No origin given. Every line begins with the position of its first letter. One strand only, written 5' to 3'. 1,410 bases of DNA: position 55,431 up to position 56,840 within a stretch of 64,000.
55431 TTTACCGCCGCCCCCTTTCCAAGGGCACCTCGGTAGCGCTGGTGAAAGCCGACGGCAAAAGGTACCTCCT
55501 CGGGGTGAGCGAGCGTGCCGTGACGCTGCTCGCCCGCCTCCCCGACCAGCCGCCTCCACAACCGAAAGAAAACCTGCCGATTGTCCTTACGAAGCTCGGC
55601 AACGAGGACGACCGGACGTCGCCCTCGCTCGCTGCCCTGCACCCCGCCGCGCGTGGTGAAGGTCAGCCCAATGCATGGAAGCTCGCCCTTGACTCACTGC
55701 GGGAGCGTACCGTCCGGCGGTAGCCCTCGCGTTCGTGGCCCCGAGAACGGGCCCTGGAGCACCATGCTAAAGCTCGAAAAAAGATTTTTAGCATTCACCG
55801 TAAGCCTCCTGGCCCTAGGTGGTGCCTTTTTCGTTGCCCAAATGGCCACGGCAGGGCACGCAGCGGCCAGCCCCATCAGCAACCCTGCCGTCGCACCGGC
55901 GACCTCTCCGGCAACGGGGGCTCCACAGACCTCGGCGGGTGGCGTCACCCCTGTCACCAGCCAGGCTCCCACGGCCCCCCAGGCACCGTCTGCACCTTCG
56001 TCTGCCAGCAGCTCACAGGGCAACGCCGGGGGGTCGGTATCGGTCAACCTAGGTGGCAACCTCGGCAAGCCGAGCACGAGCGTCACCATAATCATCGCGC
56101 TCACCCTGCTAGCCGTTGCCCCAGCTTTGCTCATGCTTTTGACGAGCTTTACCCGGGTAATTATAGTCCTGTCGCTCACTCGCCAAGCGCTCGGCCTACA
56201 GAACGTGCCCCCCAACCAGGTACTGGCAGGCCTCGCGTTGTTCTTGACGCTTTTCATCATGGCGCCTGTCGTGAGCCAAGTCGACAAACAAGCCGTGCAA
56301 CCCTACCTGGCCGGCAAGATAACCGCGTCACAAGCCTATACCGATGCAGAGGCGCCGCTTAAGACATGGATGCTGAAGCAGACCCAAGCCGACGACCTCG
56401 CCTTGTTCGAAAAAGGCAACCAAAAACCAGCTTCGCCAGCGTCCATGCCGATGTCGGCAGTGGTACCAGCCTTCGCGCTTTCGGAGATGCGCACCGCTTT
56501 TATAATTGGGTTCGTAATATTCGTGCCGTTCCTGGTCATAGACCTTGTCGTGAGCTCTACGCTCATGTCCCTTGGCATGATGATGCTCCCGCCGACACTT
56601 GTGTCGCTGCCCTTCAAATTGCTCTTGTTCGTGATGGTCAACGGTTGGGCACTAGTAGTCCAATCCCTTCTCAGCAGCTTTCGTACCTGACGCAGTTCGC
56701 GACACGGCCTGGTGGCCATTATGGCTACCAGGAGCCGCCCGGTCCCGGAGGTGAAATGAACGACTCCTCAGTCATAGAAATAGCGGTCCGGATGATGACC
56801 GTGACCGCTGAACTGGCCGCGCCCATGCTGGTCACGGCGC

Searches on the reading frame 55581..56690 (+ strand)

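Call 92: search_protein_families(library=pfam, proteins=[window:55581-56690:+], max_evalue=0.0001)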
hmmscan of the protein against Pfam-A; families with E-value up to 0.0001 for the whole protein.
window:55581-56690:+ (369 aa): 1 family
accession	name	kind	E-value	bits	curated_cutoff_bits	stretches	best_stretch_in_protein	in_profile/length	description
PF00813.25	FliP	-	1.3e-77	260.5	26.9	1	174-363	2-191/191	FliP family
